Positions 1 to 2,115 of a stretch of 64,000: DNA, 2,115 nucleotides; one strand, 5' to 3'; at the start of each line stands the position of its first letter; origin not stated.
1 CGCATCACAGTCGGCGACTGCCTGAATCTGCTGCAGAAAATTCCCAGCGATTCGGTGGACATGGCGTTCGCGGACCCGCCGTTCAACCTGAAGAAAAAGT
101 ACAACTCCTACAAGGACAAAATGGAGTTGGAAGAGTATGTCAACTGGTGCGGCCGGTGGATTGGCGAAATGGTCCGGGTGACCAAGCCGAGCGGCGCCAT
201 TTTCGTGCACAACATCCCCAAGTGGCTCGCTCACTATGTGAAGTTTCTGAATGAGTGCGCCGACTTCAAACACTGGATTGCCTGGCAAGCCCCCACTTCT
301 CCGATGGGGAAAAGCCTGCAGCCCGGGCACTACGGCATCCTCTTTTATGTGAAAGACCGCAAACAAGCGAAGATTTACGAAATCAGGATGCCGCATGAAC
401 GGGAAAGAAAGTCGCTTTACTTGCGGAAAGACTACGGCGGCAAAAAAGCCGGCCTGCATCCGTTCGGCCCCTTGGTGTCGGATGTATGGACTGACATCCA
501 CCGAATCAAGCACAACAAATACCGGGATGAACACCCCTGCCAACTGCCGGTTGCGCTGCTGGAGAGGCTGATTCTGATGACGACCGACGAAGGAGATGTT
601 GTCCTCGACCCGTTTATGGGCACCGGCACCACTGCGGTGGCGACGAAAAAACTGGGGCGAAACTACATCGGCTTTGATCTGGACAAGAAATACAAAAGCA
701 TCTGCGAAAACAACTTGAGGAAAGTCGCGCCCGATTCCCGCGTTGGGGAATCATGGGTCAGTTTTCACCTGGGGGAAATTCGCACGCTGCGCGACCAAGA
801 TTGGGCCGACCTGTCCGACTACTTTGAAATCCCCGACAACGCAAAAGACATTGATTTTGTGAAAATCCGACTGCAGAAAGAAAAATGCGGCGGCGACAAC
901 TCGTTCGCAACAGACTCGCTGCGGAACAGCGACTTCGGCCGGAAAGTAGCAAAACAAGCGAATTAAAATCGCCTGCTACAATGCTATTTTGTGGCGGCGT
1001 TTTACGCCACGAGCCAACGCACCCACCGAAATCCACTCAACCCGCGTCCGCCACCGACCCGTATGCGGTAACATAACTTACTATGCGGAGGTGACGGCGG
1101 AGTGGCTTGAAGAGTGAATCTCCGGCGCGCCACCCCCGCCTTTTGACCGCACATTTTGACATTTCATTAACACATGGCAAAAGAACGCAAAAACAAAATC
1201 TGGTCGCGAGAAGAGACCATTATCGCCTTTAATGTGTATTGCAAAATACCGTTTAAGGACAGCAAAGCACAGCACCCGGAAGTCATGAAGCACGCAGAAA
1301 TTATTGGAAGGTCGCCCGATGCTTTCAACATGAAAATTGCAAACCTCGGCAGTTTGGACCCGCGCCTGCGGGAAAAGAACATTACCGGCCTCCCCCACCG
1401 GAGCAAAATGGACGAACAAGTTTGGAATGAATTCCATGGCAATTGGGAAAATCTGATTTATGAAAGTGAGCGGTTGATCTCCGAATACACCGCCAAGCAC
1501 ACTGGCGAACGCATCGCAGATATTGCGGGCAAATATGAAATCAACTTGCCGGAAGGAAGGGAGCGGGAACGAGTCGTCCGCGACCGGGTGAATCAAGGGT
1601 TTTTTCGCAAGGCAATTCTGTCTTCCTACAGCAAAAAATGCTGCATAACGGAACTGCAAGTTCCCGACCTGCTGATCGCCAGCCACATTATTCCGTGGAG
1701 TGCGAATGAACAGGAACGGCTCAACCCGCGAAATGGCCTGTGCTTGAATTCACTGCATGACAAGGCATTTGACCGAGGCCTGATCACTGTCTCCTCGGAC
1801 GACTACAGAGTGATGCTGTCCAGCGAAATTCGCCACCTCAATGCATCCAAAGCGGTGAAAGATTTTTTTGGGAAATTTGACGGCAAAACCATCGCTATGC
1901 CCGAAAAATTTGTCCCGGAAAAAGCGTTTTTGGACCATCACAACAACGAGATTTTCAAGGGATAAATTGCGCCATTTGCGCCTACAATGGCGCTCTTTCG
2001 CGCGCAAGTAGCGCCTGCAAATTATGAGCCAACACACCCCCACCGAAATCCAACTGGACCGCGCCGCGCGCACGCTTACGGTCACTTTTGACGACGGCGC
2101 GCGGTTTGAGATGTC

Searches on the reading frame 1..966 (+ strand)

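Call 92: search_protein_families(library=pfam, proteins=[window:1-966:+], max_evalue=0.001)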
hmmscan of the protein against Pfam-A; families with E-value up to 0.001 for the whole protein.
window:1-966:+ (321 aa): 2 families
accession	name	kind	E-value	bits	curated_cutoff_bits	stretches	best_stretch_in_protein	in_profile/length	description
PF01555.25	N6_N4_Mtase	-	3.4e-52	178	26.7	1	19-235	1-219/221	DNA methylase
PF02086.21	MethyltransfD12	-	4.5e-05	23.7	22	0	197-237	20-60/253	D12 class N6 adenine-specific DNA methyltransferase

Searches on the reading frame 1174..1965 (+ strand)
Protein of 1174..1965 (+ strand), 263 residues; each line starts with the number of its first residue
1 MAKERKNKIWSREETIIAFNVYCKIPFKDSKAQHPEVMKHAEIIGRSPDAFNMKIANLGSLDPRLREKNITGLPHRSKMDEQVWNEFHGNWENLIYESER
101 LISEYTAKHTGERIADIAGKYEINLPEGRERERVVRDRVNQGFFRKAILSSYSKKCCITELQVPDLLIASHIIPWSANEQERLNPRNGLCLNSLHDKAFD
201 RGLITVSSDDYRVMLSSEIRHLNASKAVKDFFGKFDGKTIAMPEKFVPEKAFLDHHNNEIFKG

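Call 92: search_protein_families(library=pfam, proteins=[window:1174-1965:+], max_evalue=0.001)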
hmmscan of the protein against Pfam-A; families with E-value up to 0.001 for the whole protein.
window:1174-1965:+ (263 aa): 1 family
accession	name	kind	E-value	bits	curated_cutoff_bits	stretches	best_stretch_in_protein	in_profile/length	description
PF13391.12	HNH_2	-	3.7e-13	49.6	21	1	156-206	1-65/66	HNH endonuclease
